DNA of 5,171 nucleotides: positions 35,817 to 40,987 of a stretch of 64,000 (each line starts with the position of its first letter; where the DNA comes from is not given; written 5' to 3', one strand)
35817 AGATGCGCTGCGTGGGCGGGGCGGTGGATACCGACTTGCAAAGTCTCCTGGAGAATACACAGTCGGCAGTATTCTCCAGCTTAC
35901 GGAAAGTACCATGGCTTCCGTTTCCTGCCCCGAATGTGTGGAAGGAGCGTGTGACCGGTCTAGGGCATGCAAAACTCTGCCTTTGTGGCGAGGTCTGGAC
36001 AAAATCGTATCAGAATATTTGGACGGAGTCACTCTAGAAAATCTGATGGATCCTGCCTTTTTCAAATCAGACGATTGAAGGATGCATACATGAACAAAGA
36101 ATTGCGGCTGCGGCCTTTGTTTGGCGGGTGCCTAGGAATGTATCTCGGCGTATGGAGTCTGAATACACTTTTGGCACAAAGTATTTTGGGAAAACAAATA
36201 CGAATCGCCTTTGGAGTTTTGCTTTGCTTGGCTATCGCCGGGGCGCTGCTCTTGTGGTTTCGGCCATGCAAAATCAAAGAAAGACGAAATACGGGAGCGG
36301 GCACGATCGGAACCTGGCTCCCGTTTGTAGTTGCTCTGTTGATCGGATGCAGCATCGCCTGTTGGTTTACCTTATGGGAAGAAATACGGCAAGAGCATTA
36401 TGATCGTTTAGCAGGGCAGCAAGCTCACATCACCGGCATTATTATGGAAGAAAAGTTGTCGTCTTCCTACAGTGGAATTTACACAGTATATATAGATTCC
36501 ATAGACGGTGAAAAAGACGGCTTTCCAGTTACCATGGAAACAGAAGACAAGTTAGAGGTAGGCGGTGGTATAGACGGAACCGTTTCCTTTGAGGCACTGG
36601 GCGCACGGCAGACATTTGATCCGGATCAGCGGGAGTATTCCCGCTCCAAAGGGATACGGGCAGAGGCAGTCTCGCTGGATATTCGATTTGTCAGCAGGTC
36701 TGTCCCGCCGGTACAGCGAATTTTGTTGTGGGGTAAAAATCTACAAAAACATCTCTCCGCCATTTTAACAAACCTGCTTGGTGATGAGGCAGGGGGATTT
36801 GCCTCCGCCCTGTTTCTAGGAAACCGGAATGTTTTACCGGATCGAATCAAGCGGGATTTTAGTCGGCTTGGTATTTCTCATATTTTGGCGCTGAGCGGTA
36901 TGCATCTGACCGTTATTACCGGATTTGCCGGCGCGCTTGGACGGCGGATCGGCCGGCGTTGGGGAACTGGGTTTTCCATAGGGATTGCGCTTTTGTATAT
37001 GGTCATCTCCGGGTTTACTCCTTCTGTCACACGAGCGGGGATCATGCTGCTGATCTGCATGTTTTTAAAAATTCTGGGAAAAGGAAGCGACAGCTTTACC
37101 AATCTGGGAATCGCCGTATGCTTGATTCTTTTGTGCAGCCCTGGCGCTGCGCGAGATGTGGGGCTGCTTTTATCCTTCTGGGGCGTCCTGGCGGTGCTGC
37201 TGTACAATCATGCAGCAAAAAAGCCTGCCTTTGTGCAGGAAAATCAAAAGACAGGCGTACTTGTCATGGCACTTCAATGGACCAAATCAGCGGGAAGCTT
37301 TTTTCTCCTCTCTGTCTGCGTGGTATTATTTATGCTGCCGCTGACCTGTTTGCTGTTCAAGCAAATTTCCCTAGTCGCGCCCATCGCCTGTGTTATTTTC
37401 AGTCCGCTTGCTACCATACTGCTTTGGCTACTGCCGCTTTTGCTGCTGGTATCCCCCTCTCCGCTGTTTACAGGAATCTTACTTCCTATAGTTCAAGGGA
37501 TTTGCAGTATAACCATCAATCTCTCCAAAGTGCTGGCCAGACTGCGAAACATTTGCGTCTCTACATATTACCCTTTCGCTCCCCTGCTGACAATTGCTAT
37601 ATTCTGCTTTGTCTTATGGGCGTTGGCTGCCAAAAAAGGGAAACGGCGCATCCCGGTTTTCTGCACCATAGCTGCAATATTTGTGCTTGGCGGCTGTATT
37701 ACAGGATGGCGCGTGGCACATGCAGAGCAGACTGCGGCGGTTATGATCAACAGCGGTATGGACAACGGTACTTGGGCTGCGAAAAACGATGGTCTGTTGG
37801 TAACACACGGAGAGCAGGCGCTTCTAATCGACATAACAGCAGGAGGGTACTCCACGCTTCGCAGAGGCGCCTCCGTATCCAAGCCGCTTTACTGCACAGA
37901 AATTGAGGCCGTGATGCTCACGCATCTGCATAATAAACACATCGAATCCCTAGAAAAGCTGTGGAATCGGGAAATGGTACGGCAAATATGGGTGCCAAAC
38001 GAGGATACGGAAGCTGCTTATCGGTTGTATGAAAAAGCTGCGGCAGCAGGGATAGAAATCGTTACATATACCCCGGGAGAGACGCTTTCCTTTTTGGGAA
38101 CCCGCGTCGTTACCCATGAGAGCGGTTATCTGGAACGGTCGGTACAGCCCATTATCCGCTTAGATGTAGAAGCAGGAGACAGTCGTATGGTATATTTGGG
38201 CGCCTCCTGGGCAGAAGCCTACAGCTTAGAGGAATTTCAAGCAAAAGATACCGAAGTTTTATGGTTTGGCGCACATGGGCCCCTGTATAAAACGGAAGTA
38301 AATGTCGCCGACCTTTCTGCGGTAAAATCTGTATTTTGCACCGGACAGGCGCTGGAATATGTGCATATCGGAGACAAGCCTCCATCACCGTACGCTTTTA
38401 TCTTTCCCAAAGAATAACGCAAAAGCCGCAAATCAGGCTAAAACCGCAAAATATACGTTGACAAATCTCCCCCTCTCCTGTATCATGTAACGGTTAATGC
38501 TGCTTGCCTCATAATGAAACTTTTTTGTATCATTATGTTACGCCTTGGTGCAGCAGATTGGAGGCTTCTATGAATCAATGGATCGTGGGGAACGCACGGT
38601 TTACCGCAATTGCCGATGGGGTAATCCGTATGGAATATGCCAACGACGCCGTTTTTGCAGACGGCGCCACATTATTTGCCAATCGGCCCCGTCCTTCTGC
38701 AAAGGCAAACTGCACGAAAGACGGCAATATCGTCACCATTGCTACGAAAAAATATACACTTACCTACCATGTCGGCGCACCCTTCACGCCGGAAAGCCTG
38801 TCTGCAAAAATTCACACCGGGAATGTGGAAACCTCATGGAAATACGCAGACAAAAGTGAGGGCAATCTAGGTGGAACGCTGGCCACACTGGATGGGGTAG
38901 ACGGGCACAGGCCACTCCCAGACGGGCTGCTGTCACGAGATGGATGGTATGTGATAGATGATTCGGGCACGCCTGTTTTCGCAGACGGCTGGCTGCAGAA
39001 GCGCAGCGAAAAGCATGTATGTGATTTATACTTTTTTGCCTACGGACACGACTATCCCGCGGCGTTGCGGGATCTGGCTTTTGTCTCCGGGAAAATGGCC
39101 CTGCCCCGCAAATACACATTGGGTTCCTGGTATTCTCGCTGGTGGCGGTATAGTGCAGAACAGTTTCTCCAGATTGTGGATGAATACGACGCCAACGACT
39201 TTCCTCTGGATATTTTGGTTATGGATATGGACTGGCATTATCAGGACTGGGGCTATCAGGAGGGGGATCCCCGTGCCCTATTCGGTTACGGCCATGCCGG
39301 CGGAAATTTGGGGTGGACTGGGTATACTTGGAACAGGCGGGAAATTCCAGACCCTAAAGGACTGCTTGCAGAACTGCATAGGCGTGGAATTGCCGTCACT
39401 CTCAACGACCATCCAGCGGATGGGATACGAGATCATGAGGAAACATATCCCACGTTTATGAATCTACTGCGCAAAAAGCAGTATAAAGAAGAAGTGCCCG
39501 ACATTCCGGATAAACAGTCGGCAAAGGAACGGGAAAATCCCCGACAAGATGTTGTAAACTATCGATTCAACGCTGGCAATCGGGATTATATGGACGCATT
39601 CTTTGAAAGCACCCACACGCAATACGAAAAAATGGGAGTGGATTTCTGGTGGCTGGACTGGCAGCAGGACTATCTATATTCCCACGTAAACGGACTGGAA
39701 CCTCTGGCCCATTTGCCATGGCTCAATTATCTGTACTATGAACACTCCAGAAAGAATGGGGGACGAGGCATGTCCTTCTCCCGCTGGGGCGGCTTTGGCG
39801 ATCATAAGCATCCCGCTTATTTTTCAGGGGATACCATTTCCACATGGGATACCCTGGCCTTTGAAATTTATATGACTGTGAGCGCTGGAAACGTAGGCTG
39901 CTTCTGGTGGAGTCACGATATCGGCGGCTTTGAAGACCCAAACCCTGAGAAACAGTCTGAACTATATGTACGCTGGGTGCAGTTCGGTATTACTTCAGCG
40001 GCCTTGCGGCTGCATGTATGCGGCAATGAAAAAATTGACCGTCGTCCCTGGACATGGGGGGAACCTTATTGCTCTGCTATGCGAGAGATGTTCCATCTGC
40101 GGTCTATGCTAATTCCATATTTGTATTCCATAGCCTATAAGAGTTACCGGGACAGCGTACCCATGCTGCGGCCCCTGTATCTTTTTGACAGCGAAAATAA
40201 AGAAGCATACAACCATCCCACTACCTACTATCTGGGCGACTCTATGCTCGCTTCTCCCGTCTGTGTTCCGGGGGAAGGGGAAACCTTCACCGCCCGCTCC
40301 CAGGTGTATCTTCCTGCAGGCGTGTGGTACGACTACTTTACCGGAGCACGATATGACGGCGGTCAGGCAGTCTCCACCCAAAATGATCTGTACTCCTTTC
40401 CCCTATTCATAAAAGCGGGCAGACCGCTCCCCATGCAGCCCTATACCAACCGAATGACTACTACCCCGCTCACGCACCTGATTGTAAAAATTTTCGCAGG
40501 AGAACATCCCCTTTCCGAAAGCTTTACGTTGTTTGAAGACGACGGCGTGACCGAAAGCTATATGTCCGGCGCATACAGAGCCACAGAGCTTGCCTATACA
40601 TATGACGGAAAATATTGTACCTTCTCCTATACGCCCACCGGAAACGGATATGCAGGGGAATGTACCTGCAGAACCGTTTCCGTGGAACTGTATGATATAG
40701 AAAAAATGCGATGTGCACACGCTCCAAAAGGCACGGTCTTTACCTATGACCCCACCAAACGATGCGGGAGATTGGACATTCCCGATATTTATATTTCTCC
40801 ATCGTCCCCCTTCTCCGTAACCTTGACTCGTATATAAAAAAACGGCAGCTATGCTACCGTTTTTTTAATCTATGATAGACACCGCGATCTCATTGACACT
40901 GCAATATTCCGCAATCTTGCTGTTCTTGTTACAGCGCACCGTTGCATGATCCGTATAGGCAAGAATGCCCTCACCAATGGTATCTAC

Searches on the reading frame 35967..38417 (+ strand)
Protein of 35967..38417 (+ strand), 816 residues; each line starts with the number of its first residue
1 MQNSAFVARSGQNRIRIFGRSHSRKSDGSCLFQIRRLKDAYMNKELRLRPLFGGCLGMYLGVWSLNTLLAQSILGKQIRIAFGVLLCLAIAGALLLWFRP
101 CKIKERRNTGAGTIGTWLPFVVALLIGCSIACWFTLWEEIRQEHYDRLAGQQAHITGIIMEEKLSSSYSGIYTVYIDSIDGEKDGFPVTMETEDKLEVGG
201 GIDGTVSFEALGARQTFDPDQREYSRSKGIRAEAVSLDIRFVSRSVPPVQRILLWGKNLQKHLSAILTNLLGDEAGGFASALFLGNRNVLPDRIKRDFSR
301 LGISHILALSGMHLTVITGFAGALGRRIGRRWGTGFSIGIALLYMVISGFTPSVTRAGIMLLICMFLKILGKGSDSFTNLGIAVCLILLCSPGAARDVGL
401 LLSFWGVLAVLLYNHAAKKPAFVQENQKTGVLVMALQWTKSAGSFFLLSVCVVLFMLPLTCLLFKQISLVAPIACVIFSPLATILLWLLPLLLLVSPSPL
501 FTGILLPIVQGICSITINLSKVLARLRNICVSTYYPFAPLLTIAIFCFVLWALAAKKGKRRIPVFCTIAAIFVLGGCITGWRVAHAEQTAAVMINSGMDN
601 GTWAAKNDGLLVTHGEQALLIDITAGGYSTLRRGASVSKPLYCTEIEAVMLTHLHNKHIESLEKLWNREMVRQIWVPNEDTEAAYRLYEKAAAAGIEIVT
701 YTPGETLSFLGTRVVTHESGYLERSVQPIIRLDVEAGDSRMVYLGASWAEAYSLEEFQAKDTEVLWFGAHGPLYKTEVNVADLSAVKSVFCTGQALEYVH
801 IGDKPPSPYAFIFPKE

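Call 4: search_protein_families(library=pfam, proteins=[window:35967-38417:+], max_evalue=0.01)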
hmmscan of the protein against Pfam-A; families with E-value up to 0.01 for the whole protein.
window:35967-38417:+ (816 aa): 4 families
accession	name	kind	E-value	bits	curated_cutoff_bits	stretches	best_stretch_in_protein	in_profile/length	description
PF03772.21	Competence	-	3.7e-44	151.6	23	1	282-553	1-267/270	Competence protein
PF13567.11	DUF4131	-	0.0024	18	31.6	1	84-177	8-91/165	Domain of unknown function (DUF4131)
PF12706.13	Lactamase_B_2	-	0.0034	17.4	27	1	643-747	28-143/200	Beta-lactamase superfamily domain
PF00753.33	Lactamase_B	-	0.0039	17.6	22.7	1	645-697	43-95/196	Metallo-beta-lactamase superfamily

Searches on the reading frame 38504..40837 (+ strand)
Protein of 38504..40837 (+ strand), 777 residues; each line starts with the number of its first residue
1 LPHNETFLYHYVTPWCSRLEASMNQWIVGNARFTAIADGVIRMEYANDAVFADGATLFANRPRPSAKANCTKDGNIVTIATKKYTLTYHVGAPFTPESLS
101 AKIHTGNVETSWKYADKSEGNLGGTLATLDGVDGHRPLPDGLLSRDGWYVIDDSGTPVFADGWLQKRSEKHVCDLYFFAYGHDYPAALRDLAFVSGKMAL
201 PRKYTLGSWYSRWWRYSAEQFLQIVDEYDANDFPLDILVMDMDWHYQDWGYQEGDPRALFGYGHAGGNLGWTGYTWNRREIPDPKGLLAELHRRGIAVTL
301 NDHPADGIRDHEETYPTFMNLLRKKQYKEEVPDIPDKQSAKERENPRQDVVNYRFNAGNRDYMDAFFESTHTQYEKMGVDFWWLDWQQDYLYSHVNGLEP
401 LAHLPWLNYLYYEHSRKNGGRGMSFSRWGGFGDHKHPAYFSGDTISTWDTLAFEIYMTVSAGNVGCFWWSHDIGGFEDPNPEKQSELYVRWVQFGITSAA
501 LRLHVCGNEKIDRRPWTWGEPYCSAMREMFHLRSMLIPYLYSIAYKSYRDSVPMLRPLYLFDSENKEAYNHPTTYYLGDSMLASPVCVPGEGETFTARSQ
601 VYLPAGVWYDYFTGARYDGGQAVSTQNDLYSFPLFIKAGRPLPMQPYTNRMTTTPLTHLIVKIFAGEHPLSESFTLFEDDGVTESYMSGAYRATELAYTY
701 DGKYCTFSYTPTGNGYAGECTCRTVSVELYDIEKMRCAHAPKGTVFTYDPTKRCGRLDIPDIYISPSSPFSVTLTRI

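Call 4: search_protein_families(library=pfam, proteins=[window:38504-40837:+], max_evalue=0.01)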
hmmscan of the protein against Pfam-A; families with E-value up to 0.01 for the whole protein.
window:38504-40837:+ (777 aa): 3 families
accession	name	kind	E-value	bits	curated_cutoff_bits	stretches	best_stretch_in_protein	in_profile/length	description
PF01055.32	Glyco_hydro_31_2nd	-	4.1e-57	194.4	23.5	1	199-542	2-327/328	Glycosyl hydrolases family 31 TIM-barrel domain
PF21365.3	Glyco_hydro_31_3rd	-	1.2e-17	64.6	24.4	1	552-639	2-84/87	Glycosyl hydrolase family 31 C-terminal domain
PF17137.9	DUF5110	-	5.6e-10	39.6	27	1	659-731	2-70/71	Domain of unknown function (DUF5110)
